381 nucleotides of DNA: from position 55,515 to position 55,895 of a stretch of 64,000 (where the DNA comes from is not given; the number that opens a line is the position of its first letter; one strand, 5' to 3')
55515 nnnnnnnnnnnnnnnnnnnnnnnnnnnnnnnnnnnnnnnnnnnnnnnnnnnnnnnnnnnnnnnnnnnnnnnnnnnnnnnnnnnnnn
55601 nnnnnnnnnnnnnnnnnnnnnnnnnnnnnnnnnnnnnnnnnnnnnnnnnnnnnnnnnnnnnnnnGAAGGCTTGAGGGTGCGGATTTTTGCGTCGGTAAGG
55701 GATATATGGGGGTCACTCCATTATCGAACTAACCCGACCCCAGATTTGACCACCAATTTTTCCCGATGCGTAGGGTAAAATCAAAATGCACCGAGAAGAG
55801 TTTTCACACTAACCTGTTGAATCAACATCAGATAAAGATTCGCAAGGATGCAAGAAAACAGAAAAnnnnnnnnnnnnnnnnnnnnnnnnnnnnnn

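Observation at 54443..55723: HPI integrase appears to lack a usable start codon (ATA where the initiator is expected)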

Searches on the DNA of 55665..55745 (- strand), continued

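Call 68: get_annotated_region(hit=H18, flank=1400)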
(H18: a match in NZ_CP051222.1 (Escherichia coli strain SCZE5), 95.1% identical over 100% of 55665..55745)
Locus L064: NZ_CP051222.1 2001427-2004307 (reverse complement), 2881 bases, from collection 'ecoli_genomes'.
description: Escherichia coli strain SCZE5 chromosome, complete genome
organism: Escherichia coli strain SCZE5 (NCBI taxid 562)
replicon: chromosome; assembly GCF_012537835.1
host: swine; source: -; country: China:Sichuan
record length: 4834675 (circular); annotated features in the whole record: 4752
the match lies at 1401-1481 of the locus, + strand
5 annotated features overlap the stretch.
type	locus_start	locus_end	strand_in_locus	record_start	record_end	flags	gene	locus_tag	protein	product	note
tRNA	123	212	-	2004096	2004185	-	-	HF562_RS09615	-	tRNA-Ser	-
CDS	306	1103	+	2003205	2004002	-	mtfA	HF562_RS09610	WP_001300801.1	DgsA anti-repressor MtfA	-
tRNA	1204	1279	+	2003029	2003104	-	-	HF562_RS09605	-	tRNA-Asn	-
CDS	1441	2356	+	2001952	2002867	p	-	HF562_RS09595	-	tyrosine-type recombinase/integrase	frameshifted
CDS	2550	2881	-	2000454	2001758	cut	ybtS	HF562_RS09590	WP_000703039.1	yersiniabactin biosynthesis salicylate synthase Irp9/YbtS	-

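Call 74: get_annotated_region(hit=H34, flank=1500)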
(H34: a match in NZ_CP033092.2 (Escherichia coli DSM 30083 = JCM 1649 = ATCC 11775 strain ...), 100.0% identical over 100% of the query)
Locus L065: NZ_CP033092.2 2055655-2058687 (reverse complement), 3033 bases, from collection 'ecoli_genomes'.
description: Escherichia coli DSM 30083 = JCM 1649 = ATCC 11775 chromosome, complete genome
organism: Escherichia coli DSM 30083 = JCM 1649 = ATCC 11775 strain ATCC 11775 (NCBI taxid 866789)
replicon: chromosome; assembly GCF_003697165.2
host: -; source: -; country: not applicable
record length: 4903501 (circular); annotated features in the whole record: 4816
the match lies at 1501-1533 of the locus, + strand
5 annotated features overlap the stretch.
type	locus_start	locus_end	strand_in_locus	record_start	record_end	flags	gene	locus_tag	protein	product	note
tRNA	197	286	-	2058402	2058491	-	-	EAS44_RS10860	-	tRNA-Ser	-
CDS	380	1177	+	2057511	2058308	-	mtfA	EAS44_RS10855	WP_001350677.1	DgsA anti-repressor MtfA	-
tRNA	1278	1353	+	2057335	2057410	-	-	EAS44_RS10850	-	tRNA-Asn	-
CDS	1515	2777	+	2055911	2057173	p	-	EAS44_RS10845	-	tyrosine-type recombinase/integrase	internal stop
CDS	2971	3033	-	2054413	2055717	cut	ybtS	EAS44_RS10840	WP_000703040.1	yersiniabactin biosynthesis salicylate synthase Irp9/YbtS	-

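Call 75: get_annotated_region(hit=H7, flank=1400)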
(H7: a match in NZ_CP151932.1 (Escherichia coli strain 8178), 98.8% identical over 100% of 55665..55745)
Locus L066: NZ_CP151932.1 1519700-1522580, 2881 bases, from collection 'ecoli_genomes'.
description: Escherichia coli strain 8178 isolate T4039 chromosome, complete genome
organism: Escherichia coli strain 8178 (NCBI taxid 562)
replicon: chromosome; assembly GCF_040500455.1
host: Mus musculus; source: -; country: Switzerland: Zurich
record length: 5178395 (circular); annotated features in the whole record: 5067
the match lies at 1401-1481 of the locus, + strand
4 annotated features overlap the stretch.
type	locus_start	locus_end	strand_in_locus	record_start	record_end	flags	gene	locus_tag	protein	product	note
tRNA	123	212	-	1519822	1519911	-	-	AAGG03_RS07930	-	tRNA-Ser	-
CDS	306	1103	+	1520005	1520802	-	mtfA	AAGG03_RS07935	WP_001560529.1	DgsA anti-repressor MtfA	-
tRNA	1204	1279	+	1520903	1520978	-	-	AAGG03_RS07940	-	tRNA-Asn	-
CDS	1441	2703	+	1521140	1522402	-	-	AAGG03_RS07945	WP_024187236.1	integrase arm-type DNA-binding domain-containing protein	-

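Call 76: get_annotated_region(hit=H9, flank=1400)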
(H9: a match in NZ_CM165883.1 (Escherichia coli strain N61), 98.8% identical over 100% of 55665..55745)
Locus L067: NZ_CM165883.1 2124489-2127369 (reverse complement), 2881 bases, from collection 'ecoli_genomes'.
description: Escherichia coli strain N61 chromosome, whole genome shotgun sequence
organism: Escherichia coli strain N61 (NCBI taxid 562)
replicon: chromosome; assembly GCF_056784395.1
host: Homo sapiens; source: CSF; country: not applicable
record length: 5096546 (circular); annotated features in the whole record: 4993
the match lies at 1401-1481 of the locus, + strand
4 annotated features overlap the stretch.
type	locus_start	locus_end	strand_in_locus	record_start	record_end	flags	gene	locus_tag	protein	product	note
tRNA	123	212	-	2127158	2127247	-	-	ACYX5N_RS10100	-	tRNA-Ser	-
CDS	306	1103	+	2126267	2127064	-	mtfA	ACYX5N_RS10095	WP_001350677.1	DgsA anti-repressor MtfA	-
tRNA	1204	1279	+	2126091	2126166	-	-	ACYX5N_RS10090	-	tRNA-Asn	-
CDS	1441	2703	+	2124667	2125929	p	-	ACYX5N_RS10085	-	tyrosine-type recombinase/integrase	internal stop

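Call 77: get_annotated_region(hit=H10, flank=1400)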
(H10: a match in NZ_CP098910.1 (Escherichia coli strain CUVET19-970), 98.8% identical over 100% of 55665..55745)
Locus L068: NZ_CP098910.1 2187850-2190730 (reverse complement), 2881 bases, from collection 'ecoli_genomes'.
description: Escherichia coli strain CUVET19-970 chromosome, complete genome
organism: Escherichia coli strain CUVET19-970 (NCBI taxid 562)
replicon: chromosome; assembly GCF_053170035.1
host: Canis lupus familiaris; source: urine; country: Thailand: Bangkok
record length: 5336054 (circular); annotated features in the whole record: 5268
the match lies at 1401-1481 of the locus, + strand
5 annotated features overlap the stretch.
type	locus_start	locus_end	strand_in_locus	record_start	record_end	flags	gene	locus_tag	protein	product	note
CDS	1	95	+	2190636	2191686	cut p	-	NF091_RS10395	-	tyrosine-type recombinase/integrase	frameshifted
tRNA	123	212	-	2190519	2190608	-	-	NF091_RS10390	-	tRNA-Ser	-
CDS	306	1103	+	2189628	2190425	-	mtfA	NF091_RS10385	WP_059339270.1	DgsA anti-repressor MtfA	-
tRNA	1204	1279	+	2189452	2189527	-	-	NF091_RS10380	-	tRNA-Asn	-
CDS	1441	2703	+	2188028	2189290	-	-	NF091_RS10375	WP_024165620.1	tyrosine-type recombinase/integrase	-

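Call 78: get_annotated_region(hit=H12, flank=1400)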
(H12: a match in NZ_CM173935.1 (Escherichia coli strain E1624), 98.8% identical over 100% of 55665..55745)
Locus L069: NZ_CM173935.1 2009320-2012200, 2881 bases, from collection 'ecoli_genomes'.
description: Escherichia coli strain E1624 chromosome, whole genome shotgun sequence
organism: Escherichia coli strain E1624 (NCBI taxid 562)
replicon: chromosome; assembly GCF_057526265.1
host: Homo sapiens; source: Diarrheal stool; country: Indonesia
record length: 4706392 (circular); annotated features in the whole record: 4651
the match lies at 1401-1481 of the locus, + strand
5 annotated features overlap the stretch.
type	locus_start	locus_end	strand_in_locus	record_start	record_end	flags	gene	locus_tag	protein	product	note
tRNA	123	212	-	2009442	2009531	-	-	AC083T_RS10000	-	tRNA-Ser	-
CDS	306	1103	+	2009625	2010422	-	mtfA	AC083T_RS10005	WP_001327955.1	DgsA anti-repressor MtfA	-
tRNA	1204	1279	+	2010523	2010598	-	-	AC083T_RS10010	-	tRNA-Asn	-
CDS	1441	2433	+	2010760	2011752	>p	-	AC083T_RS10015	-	tyrosine-type recombinase/integrase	incomplete; partial in the middle of a contig; missing C-terminus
CDS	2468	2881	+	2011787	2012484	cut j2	-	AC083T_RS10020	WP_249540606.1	IS1 family transposase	programmed frameshift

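Call 84: get_annotated_region(hit=H19, flank=1400)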
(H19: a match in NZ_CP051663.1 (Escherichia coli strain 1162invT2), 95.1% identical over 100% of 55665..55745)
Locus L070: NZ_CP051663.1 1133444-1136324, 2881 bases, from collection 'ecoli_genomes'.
description: Escherichia coli strain 1162invT2 chromosome, complete genome
organism: Escherichia coli strain 1162invT2 (NCBI taxid 562)
replicon: chromosome; assembly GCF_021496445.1
host: Homo sapiens; source: urine; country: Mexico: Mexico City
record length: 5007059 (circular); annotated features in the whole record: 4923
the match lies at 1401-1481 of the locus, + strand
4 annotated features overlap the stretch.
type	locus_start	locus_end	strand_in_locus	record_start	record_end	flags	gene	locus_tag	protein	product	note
tRNA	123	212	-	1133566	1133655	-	-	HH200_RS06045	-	tRNA-Ser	-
CDS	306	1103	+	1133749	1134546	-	mtfA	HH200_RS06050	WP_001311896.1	DgsA anti-repressor MtfA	-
tRNA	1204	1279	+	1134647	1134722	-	-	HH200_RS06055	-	tRNA-Asn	-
CDS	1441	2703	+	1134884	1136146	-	-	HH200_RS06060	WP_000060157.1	tyrosine-type recombinase/integrase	-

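Call 85: get_annotated_region(hit=H23, flank=1400)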
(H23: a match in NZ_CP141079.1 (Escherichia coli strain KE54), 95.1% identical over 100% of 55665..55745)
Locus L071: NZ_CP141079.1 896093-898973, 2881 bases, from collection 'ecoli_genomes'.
description: Escherichia coli strain KE54 chromosome, complete genome
organism: Escherichia coli strain KE54 (NCBI taxid 562)
replicon: chromosome; assembly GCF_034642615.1
host: Homo sapiens; source: Infected Human Urine; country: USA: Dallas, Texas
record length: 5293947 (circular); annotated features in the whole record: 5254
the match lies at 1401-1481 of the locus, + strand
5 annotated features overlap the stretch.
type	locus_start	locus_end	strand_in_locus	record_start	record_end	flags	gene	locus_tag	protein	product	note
CDS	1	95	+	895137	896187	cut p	-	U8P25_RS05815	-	tyrosine-type recombinase/integrase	frameshifted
tRNA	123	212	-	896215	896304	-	-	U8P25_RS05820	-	tRNA-Ser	-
CDS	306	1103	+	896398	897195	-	mtfA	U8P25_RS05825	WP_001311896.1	DgsA anti-repressor MtfA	-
tRNA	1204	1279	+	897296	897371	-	-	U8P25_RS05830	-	tRNA-Asn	-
CDS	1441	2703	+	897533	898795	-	-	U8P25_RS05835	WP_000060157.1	tyrosine-type recombinase/integrase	-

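Call 86: get_annotated_region(hit=H26, flank=1400)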
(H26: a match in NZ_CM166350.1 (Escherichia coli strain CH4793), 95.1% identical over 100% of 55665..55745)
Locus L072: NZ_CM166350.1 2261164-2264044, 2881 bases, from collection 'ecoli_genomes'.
description: Escherichia coli strain CH4793 chromosome, whole genome shotgun sequence
organism: Escherichia coli strain CH4793 (NCBI taxid 562)
replicon: chromosome; assembly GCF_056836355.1
host: Homo sapiens; source: Biobank; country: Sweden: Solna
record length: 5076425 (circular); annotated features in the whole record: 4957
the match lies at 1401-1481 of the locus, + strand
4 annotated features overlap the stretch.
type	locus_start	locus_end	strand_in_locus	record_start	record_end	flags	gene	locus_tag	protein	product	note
tRNA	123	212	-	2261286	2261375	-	-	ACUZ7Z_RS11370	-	tRNA-Ser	-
CDS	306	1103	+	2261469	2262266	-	mtfA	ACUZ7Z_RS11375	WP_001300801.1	DgsA anti-repressor MtfA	-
tRNA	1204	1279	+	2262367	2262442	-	-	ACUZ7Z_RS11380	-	tRNA-Asn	-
CDS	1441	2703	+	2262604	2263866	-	-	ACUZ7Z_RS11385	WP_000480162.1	tyrosine-type recombinase/integrase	-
